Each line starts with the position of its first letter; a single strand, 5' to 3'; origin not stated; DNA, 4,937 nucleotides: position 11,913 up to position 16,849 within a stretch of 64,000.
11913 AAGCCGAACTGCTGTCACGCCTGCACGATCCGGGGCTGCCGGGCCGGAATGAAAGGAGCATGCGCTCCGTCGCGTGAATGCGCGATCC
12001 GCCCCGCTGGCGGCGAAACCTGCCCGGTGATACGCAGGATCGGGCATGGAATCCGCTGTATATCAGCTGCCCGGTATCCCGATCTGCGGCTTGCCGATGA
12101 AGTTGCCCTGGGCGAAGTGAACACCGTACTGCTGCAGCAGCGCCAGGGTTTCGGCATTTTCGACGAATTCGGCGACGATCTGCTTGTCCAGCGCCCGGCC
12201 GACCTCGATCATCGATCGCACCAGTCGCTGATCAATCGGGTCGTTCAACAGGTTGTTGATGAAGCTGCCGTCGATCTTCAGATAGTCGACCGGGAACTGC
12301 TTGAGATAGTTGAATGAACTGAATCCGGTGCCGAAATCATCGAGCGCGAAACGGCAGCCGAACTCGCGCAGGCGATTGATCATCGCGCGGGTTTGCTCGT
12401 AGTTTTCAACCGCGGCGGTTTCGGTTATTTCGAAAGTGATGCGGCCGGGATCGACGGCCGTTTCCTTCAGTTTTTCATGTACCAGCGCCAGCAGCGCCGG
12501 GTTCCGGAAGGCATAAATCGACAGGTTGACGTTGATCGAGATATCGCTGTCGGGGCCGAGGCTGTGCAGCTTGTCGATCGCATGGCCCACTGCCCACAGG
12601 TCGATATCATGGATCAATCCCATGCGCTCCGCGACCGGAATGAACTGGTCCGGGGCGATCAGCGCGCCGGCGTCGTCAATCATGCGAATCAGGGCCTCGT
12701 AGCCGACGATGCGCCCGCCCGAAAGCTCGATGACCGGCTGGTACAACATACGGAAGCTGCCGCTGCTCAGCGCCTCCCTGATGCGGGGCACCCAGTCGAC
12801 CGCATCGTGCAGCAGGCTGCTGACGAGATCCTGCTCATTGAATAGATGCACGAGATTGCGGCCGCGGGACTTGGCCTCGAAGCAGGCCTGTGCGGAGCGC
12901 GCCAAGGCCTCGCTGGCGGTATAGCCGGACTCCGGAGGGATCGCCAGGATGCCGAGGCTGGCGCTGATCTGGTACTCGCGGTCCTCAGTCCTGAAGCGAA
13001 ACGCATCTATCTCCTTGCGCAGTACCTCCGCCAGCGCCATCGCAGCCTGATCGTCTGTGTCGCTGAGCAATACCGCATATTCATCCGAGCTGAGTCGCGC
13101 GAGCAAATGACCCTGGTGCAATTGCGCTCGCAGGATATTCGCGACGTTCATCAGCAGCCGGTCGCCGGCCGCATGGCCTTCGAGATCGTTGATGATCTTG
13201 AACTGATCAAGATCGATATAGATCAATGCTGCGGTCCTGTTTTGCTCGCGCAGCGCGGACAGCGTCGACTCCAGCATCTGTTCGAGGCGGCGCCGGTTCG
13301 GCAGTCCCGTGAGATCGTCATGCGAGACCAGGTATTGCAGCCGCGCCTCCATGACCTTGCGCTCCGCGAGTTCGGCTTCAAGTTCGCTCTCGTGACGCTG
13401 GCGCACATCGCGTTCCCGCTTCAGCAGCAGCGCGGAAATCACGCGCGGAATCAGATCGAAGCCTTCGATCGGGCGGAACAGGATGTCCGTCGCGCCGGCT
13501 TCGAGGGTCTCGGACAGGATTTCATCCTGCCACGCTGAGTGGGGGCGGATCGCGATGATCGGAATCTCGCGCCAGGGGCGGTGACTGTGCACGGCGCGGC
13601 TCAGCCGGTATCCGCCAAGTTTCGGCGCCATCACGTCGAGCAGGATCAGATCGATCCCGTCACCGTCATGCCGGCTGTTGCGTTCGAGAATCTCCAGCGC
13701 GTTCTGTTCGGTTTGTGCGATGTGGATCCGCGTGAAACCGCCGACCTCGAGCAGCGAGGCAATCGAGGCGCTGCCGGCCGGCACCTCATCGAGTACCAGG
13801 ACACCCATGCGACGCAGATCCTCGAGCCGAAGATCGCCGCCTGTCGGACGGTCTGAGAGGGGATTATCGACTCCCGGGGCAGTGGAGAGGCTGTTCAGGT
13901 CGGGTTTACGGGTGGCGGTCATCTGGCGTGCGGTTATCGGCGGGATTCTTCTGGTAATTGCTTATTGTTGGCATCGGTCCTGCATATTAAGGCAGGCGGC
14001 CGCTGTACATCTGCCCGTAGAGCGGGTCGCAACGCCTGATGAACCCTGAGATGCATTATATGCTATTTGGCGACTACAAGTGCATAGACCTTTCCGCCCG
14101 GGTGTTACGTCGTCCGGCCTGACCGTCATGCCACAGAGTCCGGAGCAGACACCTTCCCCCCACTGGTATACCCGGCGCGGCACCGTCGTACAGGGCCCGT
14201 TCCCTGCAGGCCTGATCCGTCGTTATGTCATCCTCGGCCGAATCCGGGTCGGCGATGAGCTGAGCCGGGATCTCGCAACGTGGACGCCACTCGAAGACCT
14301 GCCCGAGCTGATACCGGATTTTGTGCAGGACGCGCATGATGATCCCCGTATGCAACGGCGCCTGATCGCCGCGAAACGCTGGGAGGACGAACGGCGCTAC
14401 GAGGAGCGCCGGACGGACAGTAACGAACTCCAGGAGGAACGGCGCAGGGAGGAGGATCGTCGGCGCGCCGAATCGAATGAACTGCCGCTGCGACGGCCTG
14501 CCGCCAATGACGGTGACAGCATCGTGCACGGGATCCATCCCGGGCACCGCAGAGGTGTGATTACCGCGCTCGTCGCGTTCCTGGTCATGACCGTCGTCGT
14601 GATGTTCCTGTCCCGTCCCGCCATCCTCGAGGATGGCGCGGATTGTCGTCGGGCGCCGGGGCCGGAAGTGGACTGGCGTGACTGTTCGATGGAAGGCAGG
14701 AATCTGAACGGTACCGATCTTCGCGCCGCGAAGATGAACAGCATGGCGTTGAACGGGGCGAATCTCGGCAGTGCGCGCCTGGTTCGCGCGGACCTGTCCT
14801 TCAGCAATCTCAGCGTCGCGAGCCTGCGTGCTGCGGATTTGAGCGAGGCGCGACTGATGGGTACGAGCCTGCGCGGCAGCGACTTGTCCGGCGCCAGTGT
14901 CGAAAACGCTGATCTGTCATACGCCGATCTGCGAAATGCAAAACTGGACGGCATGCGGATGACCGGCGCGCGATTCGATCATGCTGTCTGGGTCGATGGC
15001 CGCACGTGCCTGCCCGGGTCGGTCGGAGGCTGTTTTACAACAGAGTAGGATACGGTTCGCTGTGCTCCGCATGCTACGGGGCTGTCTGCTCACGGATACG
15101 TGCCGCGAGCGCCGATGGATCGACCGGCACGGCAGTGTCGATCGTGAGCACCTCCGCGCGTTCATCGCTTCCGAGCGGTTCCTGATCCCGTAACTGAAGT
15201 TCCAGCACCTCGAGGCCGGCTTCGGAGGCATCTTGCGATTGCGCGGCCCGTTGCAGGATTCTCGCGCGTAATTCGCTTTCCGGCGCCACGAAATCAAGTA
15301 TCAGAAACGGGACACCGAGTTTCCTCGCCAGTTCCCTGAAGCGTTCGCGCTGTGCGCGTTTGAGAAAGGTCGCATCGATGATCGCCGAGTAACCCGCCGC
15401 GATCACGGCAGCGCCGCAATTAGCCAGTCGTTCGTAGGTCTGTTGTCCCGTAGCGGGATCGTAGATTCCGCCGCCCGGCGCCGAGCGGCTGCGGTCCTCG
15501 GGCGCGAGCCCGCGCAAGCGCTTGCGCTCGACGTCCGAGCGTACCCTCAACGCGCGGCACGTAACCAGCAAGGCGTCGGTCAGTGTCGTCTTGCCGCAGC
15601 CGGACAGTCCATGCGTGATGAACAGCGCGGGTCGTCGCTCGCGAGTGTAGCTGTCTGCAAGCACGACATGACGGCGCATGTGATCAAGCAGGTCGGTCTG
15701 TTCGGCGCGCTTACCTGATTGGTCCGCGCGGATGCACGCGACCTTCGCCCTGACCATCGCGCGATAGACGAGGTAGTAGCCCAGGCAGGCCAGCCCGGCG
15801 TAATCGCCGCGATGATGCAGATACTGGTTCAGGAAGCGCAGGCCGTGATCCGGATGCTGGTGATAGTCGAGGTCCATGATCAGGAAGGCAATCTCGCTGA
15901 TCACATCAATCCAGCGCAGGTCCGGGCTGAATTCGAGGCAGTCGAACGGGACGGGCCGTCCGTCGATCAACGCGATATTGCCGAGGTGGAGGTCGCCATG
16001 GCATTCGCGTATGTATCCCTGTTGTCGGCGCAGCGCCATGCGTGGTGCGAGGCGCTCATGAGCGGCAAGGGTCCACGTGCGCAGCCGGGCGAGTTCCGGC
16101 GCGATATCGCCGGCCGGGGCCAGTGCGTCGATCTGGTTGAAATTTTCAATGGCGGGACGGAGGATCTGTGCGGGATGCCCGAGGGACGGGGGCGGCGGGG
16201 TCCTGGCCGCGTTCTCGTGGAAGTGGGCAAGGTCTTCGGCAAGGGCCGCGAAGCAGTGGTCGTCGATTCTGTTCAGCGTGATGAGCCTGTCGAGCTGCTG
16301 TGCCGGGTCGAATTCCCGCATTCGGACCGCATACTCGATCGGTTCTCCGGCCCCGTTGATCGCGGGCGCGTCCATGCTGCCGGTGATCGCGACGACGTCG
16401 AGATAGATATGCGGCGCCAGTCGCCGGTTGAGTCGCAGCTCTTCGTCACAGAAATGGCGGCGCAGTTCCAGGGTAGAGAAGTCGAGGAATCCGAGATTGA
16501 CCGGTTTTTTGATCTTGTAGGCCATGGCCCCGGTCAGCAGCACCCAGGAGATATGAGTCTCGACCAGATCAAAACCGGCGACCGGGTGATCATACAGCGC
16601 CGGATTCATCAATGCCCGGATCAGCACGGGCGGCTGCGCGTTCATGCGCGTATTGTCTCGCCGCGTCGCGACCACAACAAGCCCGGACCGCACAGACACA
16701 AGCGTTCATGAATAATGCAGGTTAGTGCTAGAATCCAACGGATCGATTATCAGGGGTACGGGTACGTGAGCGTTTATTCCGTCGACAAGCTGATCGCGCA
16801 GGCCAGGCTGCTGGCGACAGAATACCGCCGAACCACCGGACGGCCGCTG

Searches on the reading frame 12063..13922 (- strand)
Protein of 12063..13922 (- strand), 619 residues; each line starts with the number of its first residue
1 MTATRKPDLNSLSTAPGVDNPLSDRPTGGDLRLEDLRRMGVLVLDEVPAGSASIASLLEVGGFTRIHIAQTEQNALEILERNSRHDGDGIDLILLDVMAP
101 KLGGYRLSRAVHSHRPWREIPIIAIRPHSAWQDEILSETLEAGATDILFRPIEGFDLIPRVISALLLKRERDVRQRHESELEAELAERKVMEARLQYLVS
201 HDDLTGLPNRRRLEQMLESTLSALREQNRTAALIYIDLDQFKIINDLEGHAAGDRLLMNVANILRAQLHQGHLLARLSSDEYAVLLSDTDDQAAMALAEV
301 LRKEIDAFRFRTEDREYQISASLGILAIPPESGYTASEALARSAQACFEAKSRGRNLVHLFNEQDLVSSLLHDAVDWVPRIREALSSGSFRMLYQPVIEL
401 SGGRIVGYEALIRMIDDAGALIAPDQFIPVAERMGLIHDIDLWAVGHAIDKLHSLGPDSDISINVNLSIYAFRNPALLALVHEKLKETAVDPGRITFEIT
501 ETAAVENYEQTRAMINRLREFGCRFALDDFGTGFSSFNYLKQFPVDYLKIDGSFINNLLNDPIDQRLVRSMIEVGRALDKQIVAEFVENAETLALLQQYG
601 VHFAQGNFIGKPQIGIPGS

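Call 81: search_protein_families(library=pfam, proteins=[window:12063-13922:-], max_evalue=0.00001)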
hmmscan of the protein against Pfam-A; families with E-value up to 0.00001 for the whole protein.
window:12063-13922:- (619 aa): 3 families
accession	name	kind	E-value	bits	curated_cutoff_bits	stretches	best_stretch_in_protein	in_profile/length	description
PF00563.25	EAL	-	4.2e-73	246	31.3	1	381-612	4-236/236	EAL domain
PF00990.26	GGDEF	-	2.4e-40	138.4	23.8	1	200-356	2-160/161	Diguanylate cyclase, GGDEF domain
PF00072.30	Response_reg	-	1.2e-10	42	30.2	1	41-158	1-107/111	Response regulator receiver domain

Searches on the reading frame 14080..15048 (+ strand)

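Call 82: search_protein_families(library=pfam, proteins=[window:14080-15048:+], max_evalue=0.00001)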
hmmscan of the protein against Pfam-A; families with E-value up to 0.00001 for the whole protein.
window:14080-15048:+ (322 aa): 3 families
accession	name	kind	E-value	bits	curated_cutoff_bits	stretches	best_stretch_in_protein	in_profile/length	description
PF00805.28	Pentapeptide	-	1.4e-18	66.6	20.2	2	242-280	1-39/40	Pentapeptide repeats (8 copies)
PF13599.13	Pentapeptide_4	-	1.7e-08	34.8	38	0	248-300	12-64/78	Pentapeptide repeat region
PF13576.12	Pentapeptide_3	-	7.5e-06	26.5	27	0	261-302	3-47/48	Pentapeptide repeats (9 copies)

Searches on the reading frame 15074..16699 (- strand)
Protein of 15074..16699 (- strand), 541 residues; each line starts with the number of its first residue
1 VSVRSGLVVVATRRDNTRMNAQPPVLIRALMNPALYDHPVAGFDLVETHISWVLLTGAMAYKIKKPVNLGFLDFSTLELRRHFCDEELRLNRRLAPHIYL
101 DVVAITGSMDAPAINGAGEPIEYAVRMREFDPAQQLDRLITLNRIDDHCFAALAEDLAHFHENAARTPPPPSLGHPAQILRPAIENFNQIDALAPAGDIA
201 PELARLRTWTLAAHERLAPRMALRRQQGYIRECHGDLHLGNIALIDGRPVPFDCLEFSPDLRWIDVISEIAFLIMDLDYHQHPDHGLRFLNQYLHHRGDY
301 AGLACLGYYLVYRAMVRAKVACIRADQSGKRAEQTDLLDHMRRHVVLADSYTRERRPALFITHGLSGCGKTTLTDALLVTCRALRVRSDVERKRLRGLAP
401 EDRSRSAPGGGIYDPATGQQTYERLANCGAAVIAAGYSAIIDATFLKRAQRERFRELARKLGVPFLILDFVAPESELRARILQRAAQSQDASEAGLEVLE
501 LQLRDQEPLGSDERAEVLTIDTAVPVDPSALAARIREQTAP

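Call 82: search_protein_families(library=pfam, proteins=[window:15074-16699:-], max_evalue=0.00001)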
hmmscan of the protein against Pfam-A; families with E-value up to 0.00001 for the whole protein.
window:15074-16699:- (541 aa): 1 family
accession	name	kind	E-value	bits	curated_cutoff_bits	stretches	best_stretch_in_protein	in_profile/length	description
PF13671.12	AAA_33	-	8.1e-35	120.6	27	1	359-509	1-143/143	AAA domain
